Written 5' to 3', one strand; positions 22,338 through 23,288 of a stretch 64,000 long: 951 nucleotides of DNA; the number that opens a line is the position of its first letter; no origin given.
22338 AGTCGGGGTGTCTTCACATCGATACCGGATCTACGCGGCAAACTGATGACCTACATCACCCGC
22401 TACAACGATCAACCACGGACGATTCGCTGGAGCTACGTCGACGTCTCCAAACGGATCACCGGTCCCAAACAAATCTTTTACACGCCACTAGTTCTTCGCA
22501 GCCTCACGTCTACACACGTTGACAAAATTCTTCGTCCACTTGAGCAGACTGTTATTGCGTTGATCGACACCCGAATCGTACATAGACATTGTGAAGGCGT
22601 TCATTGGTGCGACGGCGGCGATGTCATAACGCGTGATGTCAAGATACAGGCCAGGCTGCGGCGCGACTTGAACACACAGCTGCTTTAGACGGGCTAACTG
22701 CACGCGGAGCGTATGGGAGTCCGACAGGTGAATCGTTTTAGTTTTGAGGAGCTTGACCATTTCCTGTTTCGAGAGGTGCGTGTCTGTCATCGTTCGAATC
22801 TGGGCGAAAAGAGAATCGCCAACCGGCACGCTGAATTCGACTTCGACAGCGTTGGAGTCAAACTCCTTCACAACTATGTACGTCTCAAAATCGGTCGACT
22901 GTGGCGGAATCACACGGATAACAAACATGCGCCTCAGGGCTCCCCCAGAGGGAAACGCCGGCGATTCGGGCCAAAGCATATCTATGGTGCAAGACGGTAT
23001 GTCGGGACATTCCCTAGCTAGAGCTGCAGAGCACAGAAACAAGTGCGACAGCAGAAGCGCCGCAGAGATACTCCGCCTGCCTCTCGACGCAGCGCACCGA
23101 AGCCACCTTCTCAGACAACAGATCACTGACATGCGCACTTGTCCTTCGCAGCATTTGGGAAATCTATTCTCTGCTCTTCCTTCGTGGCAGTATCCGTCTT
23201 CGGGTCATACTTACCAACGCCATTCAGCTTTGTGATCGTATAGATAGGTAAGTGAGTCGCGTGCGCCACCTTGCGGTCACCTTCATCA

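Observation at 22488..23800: Low-GC toxin tip and overlapping exported ORF: a candidate new toxin-immunity pair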

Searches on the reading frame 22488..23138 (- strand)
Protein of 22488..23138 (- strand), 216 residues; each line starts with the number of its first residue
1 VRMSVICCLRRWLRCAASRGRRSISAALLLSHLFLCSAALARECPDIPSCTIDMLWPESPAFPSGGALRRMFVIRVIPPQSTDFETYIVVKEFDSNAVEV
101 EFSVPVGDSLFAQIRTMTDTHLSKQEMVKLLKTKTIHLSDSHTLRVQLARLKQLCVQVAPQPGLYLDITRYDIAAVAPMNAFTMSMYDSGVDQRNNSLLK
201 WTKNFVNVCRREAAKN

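Call 3: search_protein_families(library=pfam, proteins=[window:22488-23138:-], max_evalue=1)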
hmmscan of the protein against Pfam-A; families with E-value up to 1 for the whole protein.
window:22488-23138:- (216 aa): 1 family
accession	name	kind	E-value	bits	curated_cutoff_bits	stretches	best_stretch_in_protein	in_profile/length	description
PF11819.13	CUPID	-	0.19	12.3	22.4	1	121-160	26-63/136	Cytohesin Ubiquitin Protein Inducing Domain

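Call 7: search_protein_families(library=ncbifam, proteins=[window:22488-23138:-], max_evalue=1)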
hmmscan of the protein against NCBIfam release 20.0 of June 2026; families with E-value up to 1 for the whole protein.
window:22488-23138:- (216 aa): 0 families

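Call 33: find_homologous_proteins(query=A2, max_evalue=0.001)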
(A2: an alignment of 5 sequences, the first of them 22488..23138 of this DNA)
Query A2 (5 sequences) (216 aa, profile of the alignment): 6 proteins with E <= 0.001 among 8000 candidates.
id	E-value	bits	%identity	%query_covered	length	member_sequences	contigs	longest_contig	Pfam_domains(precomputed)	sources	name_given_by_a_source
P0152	6.8e-89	315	39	85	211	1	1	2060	-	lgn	-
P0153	1.1e-71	259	28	58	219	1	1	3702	-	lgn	-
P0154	1.0e-70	256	49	80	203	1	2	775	-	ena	-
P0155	8.8e-66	239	100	68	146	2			-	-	-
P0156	1.2e-52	196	42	68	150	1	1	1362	-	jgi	jgi:hypothetical protein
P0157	2.9e-33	133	26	47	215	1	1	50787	-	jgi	jgi:hypothetical protein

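Call 34: find_encoding_contigs(protein=P0157, flank=10000, max_places=3)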
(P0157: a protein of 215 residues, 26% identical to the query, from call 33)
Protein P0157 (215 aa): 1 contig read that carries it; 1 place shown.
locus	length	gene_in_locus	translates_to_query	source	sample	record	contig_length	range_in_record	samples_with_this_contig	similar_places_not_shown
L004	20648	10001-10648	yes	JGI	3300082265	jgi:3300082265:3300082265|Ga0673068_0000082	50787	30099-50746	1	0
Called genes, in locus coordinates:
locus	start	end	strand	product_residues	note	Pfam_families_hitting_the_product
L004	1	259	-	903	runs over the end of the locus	PF00004:AAA, PF13401:AAA_22 (faint)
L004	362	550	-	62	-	-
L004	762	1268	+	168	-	-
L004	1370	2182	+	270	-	-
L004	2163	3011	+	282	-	PF02086:MethyltransfD12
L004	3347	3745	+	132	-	-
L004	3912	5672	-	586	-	-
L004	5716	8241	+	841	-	PF25021:TEN_NHL (weak), PF25023:TEN_YD-shell, PF05593:RHS_repeat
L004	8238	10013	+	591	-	PF25023:TEN_YD-shell, PF05593:RHS_repeat (weak)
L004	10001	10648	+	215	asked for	-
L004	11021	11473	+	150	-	-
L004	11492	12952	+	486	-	-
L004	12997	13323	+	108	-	-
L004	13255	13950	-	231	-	-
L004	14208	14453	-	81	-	PF00069:Pkinase, PF07714:PK_Tyr_Ser-Thr (weak)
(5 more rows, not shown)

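Call 35: find_encoding_contigs(protein=P0156, flank=5000, max_places=3)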
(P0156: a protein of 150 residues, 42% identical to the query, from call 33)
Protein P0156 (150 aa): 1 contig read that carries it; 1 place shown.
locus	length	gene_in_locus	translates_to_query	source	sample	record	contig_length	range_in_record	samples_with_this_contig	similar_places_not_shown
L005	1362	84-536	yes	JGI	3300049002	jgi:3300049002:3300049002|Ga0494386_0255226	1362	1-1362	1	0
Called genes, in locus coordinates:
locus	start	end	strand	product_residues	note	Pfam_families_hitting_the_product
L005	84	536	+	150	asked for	-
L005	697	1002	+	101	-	-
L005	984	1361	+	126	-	?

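Call 56: predict_structure(alignment_id=A4)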
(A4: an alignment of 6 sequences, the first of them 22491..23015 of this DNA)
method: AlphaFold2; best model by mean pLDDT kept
length: 175 residues; sequences in the alignment: 6
mean_pLDDT: 76.5   pTM: 0.74
mean pLDDT of the five models: 76.5, 76.0, 73.6, 71.6, 69.0
residues with pLDDT >= 90: 27; 70-90: 96; 50-70: 41; < 50: 11
segments of 3 or more residues with pLDDT < 50: 118-125
pLDDT, mean of each block of 10 residues (from residue 1): 68 66 69 77 81 90 88 82 87 92 90 61 54 66 67 71 89 82
secondary structure, 60 per line:
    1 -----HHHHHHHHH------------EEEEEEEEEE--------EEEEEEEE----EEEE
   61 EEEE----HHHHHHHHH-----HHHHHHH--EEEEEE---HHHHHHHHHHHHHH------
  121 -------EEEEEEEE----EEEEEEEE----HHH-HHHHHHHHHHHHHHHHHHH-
elements in order: H6-14 E27-36 E45-52 E57-64 H69-77 H83-89 E92-97 H101-114 E128-135 E140-147 H156-174

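Call 59: fold_search(model_id=the predicted structure, library=pdb)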
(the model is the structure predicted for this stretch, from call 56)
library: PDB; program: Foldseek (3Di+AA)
matches with E <= 10: 458; with E <= 0.001: 0
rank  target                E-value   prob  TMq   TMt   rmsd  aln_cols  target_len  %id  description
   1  1oo0_A                7.2e-03  0.99  0.40  0.45   5.8       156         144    8  Crystal structure of the Drosophila Mago nashi-Y14 complex (released 2003-05-27)
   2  1p27_A                1.7e-02  0.93  0.37  0.42   6.7       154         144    9  Crystal Structure of the Human Y14/Magoh complex (released 2003-08-19)
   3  1hl6_D                1.8e-02  0.82  0.32  0.37   7.4       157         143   10  A novel mode of RBD-protein recognition in the Y14-mago complex (released 2003-05-08)
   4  3unb_2                5.4e-02  0.12  0.17  0.15  15.8       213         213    6  Mouse constitutive 20S proteasome in complex with PR-957 (released 2012-02-29)
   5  1lqv_A                5.8e-02  0.16  0.20  0.21  15.4       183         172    9  Crystal structure of the Endothelial protein C receptor with phospholipid in the groove in complex with Gla domain of  (released 2002-06-19)
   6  9tjx_C                9.9e-02  0.23  0.25  0.26  15.1       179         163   12  Structure of factor VII Gla domain bound to EPCR (released 2026-03-25)
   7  4v3e_B                9.9e-02  0.18  0.22  0.22  13.9       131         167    7  The CIDRa domain from IT4var07 PfEMP1 bound to endothelial protein C receptor (released 2014-12-17)
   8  7oks_A                1.1e-01  0.16  0.23  0.23  15.1       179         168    9  X-ray structure of soluble EPCR in P212121 space group (released 2022-04-27)
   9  3cm1_A                1.1e-01  0.15  0.21  0.24  15.7       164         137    8  Crystal structure of SsgA-like sporulation-specific cell division protein (YP_290167.1) from Thermobifida fusca YX-ER1 (released 2008-04-01)
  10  9tjx_A                1.3e-01  0.13  0.21  0.22  15.5       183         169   12  Structure of factor VII Gla domain bound to EPCR (released 2026-03-25)
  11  4v3d_B                1.4e-01  0.14  0.22  0.22  15.3       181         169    9  The CIDRa domain from HB3var03 PfEMP1 bound to endothelial protein C receptor (released 2014-12-17)
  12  9tjx_B                1.6e-01  0.14  0.23  0.23  15.3       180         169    9  Structure of factor VII Gla domain bound to EPCR (released 2026-03-25)
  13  1hl6_B                1.7e-01  0.66  0.37  0.43   5.9       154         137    8  A novel mode of RBD-protein recognition in the Y14-mago complex (released 2003-05-08)
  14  1rk8_B                1.7e-01  0.54  0.32  0.40   6.4       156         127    9  Structure of the cytosolic protein PYM bound to the Mago-Y14 core of the exon junction complex (released 2004-04-13)
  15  7tze_A                1.8e-01  0.23  0.18  0.15  14.6       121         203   12  Structure of murine LAG3 domains 1-2 (released 2022-05-11)
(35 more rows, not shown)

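Call 83: find_homologous_proteins(query=A5, max_evalue=0.001)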
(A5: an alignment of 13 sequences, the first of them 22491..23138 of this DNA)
Query A5 (13 sequences) (216 aa, profile of the alignment): 5 proteins with E <= 0.001 among 8000 candidates.
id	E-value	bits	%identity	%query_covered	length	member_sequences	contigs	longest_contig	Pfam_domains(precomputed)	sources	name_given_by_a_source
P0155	1.7e-54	202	100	68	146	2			-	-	-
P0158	5.6e-48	181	-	-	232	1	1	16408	-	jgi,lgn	jgi:hypothetical protein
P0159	1.5e-43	167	25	34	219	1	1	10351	-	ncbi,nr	ncbi:MAG: hypothetical protein M3Q69_06020 [Acidobacteriota bacterium]|nr:hypothetical protein [Acid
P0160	6.1e-32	129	25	39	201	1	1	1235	-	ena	-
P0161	8.3e-20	89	-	-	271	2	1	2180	-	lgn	-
